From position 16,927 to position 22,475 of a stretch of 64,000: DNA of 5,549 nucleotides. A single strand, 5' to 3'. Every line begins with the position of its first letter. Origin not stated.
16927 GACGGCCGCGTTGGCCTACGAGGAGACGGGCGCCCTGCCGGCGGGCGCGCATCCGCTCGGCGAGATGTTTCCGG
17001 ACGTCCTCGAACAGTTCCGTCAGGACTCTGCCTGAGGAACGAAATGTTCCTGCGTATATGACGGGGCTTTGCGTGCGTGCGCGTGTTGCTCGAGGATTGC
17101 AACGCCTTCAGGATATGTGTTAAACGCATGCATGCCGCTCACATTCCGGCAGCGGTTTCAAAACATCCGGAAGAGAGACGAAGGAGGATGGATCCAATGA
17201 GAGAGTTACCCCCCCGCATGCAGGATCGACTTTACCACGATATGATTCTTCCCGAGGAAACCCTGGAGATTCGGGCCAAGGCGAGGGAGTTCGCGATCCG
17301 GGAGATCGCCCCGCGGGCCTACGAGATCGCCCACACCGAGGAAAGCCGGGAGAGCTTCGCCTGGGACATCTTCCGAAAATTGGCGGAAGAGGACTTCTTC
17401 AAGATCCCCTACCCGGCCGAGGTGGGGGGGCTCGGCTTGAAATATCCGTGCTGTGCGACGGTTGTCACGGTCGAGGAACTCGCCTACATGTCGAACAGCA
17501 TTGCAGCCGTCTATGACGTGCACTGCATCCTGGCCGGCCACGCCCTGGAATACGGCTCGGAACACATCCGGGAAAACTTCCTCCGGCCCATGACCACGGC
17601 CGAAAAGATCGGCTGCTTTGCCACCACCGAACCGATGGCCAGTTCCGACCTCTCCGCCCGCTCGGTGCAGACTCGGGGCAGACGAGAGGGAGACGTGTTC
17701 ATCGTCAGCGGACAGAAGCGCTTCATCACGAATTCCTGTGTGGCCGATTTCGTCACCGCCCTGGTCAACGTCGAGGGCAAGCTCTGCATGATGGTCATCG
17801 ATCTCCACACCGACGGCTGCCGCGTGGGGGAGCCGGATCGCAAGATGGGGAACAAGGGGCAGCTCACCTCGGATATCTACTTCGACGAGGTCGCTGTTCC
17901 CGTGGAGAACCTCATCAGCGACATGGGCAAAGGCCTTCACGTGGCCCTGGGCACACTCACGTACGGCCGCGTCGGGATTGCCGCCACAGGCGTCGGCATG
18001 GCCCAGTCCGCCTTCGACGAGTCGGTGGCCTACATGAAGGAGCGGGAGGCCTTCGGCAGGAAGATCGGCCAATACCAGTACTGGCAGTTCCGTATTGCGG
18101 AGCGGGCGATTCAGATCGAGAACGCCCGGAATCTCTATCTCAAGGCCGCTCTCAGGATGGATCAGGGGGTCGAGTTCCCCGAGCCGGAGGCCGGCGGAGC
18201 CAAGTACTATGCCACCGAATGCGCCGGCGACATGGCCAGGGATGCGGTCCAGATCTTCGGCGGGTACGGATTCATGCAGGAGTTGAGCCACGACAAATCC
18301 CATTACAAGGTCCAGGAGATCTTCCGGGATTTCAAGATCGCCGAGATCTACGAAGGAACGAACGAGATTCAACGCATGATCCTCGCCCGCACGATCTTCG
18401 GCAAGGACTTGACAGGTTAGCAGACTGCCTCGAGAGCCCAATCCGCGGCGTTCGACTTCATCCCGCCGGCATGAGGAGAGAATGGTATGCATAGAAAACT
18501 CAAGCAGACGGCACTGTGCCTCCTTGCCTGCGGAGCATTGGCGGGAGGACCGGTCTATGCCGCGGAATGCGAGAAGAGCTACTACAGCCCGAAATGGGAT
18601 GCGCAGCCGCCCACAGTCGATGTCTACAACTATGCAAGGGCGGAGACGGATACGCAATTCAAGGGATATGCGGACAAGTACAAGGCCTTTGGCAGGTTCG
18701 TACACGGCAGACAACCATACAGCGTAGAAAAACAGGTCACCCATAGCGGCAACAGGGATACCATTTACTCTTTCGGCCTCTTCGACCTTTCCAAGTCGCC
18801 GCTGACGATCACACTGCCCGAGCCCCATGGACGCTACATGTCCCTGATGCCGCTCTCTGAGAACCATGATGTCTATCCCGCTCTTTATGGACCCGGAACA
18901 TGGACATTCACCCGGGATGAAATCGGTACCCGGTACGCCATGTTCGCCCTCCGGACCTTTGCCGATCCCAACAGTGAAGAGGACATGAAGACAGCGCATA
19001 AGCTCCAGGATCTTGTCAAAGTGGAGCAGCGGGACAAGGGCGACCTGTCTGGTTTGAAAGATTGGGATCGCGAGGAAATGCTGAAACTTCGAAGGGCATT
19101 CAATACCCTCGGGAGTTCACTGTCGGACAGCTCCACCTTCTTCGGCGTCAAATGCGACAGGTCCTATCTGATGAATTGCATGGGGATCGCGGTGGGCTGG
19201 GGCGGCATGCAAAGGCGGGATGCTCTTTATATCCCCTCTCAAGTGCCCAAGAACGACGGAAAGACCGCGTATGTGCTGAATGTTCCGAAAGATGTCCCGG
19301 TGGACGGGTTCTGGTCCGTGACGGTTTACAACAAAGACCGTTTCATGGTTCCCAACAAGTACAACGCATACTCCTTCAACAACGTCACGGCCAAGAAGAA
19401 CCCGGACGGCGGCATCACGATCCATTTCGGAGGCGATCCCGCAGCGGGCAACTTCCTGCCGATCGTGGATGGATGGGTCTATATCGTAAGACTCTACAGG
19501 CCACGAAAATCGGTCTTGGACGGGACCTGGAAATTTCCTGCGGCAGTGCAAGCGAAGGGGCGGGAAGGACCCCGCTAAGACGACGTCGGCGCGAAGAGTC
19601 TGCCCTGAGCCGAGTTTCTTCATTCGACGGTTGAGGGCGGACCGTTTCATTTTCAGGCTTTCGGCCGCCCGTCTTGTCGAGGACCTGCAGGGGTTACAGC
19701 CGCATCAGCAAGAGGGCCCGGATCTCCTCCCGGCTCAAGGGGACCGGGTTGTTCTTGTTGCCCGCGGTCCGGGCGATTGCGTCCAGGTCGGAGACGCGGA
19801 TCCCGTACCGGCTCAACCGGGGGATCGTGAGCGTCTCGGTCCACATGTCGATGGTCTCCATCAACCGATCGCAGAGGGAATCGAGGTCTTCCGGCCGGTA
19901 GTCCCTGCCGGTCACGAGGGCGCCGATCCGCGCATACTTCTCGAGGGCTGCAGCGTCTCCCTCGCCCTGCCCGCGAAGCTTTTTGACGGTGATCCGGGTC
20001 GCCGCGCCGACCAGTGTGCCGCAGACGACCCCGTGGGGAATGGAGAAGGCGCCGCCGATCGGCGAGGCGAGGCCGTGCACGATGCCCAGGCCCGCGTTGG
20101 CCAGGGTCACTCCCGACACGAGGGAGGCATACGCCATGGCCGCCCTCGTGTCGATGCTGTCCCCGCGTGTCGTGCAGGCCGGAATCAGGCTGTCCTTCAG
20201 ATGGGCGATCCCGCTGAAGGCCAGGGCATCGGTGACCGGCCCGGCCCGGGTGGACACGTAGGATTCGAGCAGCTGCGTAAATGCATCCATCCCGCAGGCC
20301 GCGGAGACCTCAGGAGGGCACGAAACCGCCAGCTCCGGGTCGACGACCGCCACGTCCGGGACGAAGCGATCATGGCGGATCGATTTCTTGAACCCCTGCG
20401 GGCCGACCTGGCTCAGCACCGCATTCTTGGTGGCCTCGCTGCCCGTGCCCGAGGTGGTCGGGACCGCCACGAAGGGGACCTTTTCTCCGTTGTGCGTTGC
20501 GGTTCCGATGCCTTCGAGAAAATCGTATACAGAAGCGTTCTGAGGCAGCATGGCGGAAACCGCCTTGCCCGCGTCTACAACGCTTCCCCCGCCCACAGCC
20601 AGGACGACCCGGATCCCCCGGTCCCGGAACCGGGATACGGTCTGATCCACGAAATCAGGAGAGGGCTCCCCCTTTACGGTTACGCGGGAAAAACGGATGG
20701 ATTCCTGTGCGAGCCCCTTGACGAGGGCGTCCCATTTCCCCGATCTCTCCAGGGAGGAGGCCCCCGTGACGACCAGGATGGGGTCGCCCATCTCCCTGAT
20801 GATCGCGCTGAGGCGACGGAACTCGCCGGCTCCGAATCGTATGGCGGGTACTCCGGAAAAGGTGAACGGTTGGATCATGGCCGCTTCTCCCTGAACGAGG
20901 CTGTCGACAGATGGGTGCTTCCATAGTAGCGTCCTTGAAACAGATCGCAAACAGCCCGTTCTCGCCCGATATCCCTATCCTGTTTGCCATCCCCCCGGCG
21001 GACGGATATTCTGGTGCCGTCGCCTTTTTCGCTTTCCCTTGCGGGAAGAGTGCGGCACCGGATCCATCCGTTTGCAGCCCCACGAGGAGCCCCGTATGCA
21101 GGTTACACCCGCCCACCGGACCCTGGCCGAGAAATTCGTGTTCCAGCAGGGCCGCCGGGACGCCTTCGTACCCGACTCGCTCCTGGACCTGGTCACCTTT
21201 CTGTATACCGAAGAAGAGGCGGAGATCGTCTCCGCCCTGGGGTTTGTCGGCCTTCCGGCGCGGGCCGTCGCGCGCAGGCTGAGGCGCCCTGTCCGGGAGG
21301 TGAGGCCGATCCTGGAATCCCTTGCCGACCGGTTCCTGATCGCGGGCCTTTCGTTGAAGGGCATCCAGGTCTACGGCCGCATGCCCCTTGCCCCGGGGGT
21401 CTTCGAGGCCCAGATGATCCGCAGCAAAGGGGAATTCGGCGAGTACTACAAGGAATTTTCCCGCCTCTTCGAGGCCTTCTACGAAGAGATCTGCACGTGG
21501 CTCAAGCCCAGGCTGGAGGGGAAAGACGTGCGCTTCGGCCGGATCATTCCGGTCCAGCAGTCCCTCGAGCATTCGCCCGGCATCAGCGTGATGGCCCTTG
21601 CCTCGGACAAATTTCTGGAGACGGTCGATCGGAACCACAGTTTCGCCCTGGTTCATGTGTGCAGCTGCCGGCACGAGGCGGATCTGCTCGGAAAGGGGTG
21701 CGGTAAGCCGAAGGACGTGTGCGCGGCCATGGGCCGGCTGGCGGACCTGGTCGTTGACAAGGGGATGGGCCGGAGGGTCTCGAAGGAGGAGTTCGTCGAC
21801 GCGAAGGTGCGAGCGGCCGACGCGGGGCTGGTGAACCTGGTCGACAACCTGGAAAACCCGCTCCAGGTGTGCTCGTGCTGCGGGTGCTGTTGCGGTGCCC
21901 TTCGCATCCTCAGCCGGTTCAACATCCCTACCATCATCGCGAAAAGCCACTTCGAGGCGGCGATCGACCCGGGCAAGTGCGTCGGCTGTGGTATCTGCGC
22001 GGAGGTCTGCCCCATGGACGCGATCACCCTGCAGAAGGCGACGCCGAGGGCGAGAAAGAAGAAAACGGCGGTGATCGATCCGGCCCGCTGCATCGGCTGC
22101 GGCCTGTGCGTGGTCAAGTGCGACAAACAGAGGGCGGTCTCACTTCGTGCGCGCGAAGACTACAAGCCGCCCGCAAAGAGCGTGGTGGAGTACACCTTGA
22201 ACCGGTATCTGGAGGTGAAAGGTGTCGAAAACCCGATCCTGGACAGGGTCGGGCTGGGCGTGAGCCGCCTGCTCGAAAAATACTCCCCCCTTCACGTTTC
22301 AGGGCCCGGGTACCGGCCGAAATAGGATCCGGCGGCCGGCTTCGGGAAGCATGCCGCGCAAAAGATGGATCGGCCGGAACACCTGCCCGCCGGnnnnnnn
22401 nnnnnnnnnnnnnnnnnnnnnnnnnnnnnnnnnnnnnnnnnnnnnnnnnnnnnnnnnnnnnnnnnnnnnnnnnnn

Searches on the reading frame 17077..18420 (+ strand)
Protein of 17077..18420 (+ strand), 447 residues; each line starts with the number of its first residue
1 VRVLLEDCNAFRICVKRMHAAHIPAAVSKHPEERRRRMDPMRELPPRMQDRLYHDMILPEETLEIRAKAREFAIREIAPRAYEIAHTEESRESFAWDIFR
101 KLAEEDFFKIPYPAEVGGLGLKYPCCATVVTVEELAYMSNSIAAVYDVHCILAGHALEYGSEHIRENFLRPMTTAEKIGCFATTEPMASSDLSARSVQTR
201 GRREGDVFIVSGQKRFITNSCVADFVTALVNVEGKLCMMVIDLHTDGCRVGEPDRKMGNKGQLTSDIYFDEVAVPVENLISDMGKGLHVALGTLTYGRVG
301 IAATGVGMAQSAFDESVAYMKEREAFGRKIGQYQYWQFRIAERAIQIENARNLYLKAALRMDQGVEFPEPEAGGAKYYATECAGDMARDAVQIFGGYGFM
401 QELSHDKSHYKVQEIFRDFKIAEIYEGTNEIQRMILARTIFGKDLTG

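Call 4: search_protein_families(library=pfam, proteins=[window:17077-18420:+])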
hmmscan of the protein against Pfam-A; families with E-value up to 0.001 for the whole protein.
window:17077-18420:+ (447 aa): 4 families
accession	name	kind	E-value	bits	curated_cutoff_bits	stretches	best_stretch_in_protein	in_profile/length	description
PF00441.29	Acyl-CoA_dh_1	-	7.2e-44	150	22.4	1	284-440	1-149/150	Acyl-CoA dehydrogenase, C-terminal domain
PF02771.21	Acyl-CoA_dh_N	-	5.3e-21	75.5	22.9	1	60-176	2-113/113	Acyl-CoA dehydrogenase, N-terminal domain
PF08028.16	Acyl-CoA_dh_2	-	1.4e-15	58.2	22.7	1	300-429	2-133/134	Acyl-CoA dehydrogenase, C-terminal domain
PF02770.24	Acyl-CoA_dh_M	-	3.2e-15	56.5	33.3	1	180-272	1-97/97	Acyl-CoA dehydrogenase, middle domain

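Call 22: search_protein_families(library=ncbifam, proteins=[window:17077-18420:+], max_evalue=0.00001)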
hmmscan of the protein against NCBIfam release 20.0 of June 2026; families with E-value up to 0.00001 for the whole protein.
window:17077-18420:+ (447 aa): 21 families
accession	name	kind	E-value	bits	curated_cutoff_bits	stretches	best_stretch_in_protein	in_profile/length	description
NF042972.1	AcrlCoAredClosAcrC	equivalog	1.3e-81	274.3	640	1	57-441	4-377/378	acryloyl-CoA reductase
NF058590.1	AcCoDHFadEBacil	equivalog_domain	1.3e-63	215.5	600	1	58-447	21-417/586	acyl-CoA dehydrogenase FadE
NF043006.1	CyhCrbnylCoADH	equivalog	1.5e-63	215.1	650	1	69-442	15-377/380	cyclohexane-1-carbonyl-CoA dehydrogenase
NF045552.1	GlutCoADH_Des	equivalog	3.5e-59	200.9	470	1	58-439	5-378/387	glutaryl-CoA dehydrogenase Acd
NF045652.1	ProlPCPDhRedW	equivalog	6.6e-50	170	650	1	60-440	2-373/376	L-prolyl-[peptidyl-carrier protein] dehydrogenase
NF042439.1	SulpropCoADesulf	equivalog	1.2e-49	169.1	600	1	66-444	1-374/379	3-sulfinopropanoyl-CoA desulfinase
NF053553.1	prodigi_MBC_PigA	equivalog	1.2e-46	159.6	500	1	67-440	14-379/381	prodigiosin MBC biosynthesis dehydrogenase PigA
NF008997.0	PRK12341.1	equivalog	1.5e-46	159.2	537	1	86-441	30-377/382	acyl-CoA dehydrogenase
NF002885.1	PRK03354.1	equivalog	1.8e-39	135.9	540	1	95-440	39-373/378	crotonobetainyl-CoA dehydrogenase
TIGR03207.1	cyc_hxne_CoA_dh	equivalog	2.4e-35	122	575.35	1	60-439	3-370/372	cyclohexanecarboxyl-CoA dehydrogenase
NF052270.1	Staph_DH_FadE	equivalog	3.7e-33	114.8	600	1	131-443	91-396/400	acyl-CoA dehydrogenase FadE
TIGR03204.1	pimC_large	equivalog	6.3e-21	74.7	623.85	1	95-442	42-394/395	pimeloyl-CoA dehydrogenase large subunit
NF007000.1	PRK09463.1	subfamily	4.6e-20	71.5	600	1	89-436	69-430/726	acyl-CoA dehydrogenase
NF009586.0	PRK13026.1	subfamily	4.5e-19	68.2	608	1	93-442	108-468/777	acyl-CoA dehydrogenase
NF049984.1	Rv1679_FadE16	equivalog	1.3e-18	67.4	600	1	79-443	10-368/371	Rv1679 family acyl-CoA dehydrogenase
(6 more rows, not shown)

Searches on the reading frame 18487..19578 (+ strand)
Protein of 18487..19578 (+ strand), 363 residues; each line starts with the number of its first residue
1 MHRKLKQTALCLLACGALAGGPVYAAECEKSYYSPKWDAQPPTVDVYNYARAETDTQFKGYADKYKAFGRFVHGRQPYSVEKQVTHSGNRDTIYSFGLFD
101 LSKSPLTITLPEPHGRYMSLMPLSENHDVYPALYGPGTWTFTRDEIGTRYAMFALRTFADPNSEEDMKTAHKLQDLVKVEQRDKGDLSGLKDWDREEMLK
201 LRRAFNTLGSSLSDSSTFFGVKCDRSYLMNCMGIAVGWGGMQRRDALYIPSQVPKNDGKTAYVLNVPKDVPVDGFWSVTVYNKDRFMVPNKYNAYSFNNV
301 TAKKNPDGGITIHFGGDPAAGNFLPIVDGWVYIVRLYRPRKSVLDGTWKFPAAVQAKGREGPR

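Call 4: search_protein_families(library=pfam, proteins=[window:18487-19578:+])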
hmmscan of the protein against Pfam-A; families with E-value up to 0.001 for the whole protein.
window:18487-19578:+ (363 aa): 2 families
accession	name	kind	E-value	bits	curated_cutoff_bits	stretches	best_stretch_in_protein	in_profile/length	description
PF06742.16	DUF1214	-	6.4e-21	75.4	25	1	257-340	17-111/112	Protein of unknown function (DUF1214)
PF06863.17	DUF1254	-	3.7e-14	53.5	22.2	1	69-179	2-131/133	Protein of unknown function (DUF1254)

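Call 22: search_protein_families(library=ncbifam, proteins=[window:18487-19578:+], max_evalue=0.00001)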
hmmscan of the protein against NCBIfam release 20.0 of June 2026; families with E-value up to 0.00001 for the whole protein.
window:18487-19578:+ (363 aa): 0 families

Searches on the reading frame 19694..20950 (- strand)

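Call 43: search_protein_families(library=pfam, proteins=[window:19694-20950:-], max_evalue=0.001)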
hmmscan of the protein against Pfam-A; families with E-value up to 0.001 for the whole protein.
window:19694-20950:- (418 aa): 3 families
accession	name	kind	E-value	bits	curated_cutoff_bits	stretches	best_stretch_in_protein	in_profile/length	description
PF00465.25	Fe-ADH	-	4.9e-41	140.6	31.3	1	36-205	3-168/168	Iron-containing alcohol dehydrogenase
PF25137.1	ADH_Fe_C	-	6.8e-30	104.7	27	1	217-414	2-190/194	Fe-containing alcohol dehydrogenase family, C-terminal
PF13685.12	Fe-ADH_2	-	1.4e-09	38.6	28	1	39-134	2-96/149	Iron-containing alcohol dehydrogenase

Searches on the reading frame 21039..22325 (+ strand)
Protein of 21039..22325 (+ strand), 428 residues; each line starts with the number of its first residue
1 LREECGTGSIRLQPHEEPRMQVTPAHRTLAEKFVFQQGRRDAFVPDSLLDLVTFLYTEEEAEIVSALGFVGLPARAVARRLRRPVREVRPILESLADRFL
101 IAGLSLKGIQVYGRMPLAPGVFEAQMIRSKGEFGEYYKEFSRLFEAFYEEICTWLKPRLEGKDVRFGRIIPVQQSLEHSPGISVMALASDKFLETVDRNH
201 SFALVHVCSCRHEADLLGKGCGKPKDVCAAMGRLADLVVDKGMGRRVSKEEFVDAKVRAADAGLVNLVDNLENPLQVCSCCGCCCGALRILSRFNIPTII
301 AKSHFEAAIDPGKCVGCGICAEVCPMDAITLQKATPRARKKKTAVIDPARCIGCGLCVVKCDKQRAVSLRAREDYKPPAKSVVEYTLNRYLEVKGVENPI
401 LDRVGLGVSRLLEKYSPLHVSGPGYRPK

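Call 4: search_protein_families(library=pfam, proteins=[window:21039-22325:+])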
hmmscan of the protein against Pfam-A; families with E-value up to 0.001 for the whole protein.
window:21039-22325:+ (428 aa): 10 families
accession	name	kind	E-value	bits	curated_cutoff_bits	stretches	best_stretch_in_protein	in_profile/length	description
PF12838.12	Fer4_7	-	1.5e-11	45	27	1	313-362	1-49/52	4Fe-4S dicluster domain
PF12837.12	Fer4_6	-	4.1e-11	42.7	25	2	308-329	3-24/24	4Fe-4S binding domain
PF00037.32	Fer4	-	6.2e-11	42.1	21.1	2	308-330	2-24/24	4Fe-4S binding domain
PF13237.11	Fer4_10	-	2.7e-08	34.1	25.5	1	309-361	4-52/53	4Fe-4S dicluster domain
PF13187.11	Fer4_9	-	1.6e-07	31.6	27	1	313-364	1-50/52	4Fe-4S dicluster domain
PF12797.12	Fer4_2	-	2.1e-06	27.7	24.5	1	308-325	4-21/22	4Fe-4S binding domain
PF13183.11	Fer4_8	-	3e-05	24.9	27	1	313-363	4-66/68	4Fe-4S dicluster domain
PF14697.11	Fer4_21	-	4.2e-05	24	35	1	344-369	1-28/59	4Fe-4S dicluster domain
PF25160.1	LdpA_Fe-S-bd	-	0.00066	19.8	27.6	1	308-332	22-46/49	LdpA Fe-S cluster-binding domain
PF13484.11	Fer4_16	-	0.00078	20.6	30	1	313-341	1-29/66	4Fe-4S double cluster binding domain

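Call 22: search_protein_families(library=ncbifam, proteins=[window:21039-22325:+], max_evalue=0.00001)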
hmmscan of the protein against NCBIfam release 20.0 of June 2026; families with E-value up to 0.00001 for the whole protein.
window:21039-22325:+ (428 aa): 23 families
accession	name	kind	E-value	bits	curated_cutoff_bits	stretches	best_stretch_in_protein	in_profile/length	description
TIGR01971.1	NuoI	subfamily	6.9e-11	41.8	113.05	1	310-364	40-96/121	NADH-quinone oxidoreductase, chain I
NF040612.1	F420_dehyd_FpoI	exception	7.8e-11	41.9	180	1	308-367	38-100/135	F420H2 dehydrogenase subunit FpoI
NF004537.0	PRK05888.1-3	equivalog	1.7e-10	40.7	163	1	312-369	68-132/204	NADH-quinone oxidoreductase subunit NuoI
NF010590.0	PRK13984.1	equivalog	2.5e-09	35.9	946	1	310-363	48-105/611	putative oxidoreductase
NF007205.0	PRK09626.1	equivalog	4.9e-09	36.2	93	1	304-376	9-80/105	2-oxoglutarate-acceptor oxidoreductase subunit OorD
NF040770.1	hetero_SS_HdrA2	exception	7.8e-09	34.2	1100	1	301-374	566-630/777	CoB-CoM heterodisulfide reductase HdrA2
NF042909.1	FMH_DH_FwdF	exception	8.9e-09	34.9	375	1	277-364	103-193/336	tungsten-dependent formylmethanofuran dehydrogenase subunit FwdF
NF040864.1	HgcB_ferredoxin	equivalog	1.5e-08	34.3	99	1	309-364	11-59/93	mercury methylation ferredoxin HgcB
NF004536.0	PRK05888.1-1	equivalog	1.7e-08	34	212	1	313-363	59-111/180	NADH-quinone oxidoreductase subunit NuoI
NF045490.1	FdxA_Protbact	equivalog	5.6e-08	33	135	0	308-338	34-64/104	ferredoxin FdxA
NF004541.0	PRK05888.2-2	equivalog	2.6e-07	30.6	217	1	313-362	62-107/168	NADH-quinone oxidoreductase subunit NuoI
NF045874.1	Vhu_polyferre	exception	3e-07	29.5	600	1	272-363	121-210/381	F420-non-reducing hydrogenase associated-polyferredoxin VhuB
NF004538.0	PRK05888.1-4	equivalog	7.5e-07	28.9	135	1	313-371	62-122/162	NADH-quinone oxidoreductase subunit NuoI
NF007202.0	PRK09623.1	equivalog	7.7e-07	29.4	166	0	295-333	64-102/105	3-methyl-2-oxobutanoate dehydrogenase subunit delta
NF006221.0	PRK08348.1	subfamily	2.1e-06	27.5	124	1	310-364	42-90/136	NADH-plastoquinone oxidoreductase subunit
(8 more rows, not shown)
